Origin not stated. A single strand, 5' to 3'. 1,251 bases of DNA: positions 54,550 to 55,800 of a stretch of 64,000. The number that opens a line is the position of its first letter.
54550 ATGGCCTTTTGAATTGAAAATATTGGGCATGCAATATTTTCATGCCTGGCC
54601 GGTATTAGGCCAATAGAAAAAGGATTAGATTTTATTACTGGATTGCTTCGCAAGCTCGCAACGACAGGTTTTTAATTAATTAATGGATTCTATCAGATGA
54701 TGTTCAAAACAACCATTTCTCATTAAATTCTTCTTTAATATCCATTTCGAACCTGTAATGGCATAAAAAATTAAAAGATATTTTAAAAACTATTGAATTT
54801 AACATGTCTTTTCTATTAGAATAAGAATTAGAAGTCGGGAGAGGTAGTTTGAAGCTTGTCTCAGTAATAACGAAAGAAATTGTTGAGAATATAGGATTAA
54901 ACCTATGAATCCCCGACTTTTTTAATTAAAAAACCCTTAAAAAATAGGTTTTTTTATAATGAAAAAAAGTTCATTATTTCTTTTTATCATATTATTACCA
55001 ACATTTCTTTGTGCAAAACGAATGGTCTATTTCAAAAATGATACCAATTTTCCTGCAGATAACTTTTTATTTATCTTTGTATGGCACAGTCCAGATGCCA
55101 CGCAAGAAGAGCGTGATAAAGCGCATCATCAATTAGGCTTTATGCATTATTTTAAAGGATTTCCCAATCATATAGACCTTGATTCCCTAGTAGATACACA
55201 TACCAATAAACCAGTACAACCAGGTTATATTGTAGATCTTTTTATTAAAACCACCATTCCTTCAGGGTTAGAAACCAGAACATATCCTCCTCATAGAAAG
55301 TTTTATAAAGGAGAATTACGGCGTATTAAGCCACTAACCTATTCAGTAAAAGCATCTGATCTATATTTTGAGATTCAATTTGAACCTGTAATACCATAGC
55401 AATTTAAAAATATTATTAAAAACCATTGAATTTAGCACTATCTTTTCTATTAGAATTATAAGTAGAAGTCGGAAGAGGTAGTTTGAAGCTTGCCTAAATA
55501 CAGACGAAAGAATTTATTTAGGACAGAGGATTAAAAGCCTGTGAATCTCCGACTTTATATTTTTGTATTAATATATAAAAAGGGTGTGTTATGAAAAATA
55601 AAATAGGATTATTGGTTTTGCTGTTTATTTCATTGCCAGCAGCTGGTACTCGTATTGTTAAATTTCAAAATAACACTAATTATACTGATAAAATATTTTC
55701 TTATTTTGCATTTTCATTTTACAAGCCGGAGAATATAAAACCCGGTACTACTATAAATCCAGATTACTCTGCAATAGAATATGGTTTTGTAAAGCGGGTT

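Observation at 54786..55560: Duplicated promoter plus ~90-nt structured RNA leader with compensatory changes, upstream of two highly diverged paralogous genes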

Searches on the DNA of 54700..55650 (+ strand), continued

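Call 63: build_rna_model(alignment_id=A5)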
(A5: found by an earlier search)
Model R2 built from alignment A5 (3 sequences, 101 columns); structure: stored with the alignment.
model positions 101; base pairs 33; branch points 0; effective number of sequences 0.87; information 0.589 bits per position. Calibrated on 0.2 Mb of random sequence (short: E-values are rough).
structure used (alignment columns):
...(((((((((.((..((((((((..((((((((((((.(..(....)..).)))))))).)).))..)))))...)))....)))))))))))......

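Call 64: search_with_rna_model(model_id=R2, source=window, filters=off, max_evalue=1)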
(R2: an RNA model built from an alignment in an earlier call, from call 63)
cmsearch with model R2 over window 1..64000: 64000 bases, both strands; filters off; matches with E-value up to 1: 7.
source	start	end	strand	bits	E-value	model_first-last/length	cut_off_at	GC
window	55462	55562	+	115.9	5.9e-26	1-101/101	no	0.37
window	54828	54926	+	109.7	2e-24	1-101/101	no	0.34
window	25153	25222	-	15.9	0.24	1-101/101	no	0.3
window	42490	42583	+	14.5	0.52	1-101/101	no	0.33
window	35257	35294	+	14.1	0.64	1-101/101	no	0.37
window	31157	31191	-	13.7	0.79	1-101/101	no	0.43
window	32628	32660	-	13.7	0.83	1-101/101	no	0.33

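Call 65: search_with_rna_model(model_id=R2, sources=[L001, L002, L003, L004, L005, L006, L007, L010], filters=off, max_evalue=1)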
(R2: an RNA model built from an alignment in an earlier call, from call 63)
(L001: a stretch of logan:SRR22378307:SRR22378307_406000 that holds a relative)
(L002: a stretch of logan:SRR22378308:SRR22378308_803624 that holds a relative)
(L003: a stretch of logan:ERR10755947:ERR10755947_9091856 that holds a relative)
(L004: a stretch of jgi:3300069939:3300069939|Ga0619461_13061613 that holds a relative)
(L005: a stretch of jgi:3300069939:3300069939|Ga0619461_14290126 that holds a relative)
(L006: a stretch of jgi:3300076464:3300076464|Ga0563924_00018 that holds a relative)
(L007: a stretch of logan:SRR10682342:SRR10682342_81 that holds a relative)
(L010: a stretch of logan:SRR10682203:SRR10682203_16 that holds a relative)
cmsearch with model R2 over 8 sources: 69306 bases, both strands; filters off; matches with E-value up to 1: 2.
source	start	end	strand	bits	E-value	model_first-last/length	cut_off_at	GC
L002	3279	3379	+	110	1.8e-24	1-101/101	no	0.34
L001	4997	5031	+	13.5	1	1-101/101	no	0.34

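Call 78: search_with_rna_model(model_id=R2, sources=[L040, L041, L042, L043, L044, L045], filters=off, max_evalue=1, show_alignments=6)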
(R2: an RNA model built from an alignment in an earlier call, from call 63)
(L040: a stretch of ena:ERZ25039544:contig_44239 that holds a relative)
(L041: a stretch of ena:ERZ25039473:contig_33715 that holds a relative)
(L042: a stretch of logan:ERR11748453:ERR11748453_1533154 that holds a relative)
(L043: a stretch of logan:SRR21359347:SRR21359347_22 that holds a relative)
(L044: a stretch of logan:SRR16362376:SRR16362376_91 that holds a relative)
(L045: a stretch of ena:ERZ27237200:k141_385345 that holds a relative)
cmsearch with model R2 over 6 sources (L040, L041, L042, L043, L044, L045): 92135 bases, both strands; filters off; matches with E-value up to 1: 2.
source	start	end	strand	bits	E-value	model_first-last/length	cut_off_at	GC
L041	8397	8470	+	16.6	0.23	1-101/101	no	0.27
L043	17411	17490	+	14.9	0.58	1-101/101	no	0.31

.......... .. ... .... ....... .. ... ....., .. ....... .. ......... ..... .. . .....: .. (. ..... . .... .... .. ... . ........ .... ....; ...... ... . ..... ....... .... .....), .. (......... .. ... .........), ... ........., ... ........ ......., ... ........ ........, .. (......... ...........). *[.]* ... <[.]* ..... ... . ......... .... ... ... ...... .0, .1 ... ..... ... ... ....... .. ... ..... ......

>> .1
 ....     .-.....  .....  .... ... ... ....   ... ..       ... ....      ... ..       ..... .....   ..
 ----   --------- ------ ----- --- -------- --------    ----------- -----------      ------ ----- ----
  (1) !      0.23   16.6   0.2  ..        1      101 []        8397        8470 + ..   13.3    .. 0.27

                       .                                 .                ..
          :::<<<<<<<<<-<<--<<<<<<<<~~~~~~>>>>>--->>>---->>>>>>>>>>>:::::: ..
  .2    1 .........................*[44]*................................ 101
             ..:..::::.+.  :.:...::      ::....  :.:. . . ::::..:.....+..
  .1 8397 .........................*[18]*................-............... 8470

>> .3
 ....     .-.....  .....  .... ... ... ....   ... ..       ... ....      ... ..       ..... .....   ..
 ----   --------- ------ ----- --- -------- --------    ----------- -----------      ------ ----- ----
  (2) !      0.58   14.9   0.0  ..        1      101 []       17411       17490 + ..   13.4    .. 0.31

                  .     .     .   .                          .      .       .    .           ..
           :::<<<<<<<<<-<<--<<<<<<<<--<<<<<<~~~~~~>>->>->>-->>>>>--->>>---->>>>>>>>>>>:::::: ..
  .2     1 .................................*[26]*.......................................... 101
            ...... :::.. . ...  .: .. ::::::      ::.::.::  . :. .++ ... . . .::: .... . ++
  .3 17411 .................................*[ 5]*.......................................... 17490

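Call 80: search_dna_similar(query=window:54790-54930:+, collection=plasmids, mode=distant, max_evalue=0.01, max_rows=5)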
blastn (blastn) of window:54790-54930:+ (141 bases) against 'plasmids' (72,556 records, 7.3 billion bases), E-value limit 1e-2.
No match.

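Call 81: search_dna_similar(query=window:54790-54930:+, collection=phages, mode=distant, max_evalue=0.01, max_rows=5)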
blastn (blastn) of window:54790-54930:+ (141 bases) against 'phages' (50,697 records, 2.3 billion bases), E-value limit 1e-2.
No match.
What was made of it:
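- Tried and rejected: Plasmid and phage BLAST found no match (calls 80, 81).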
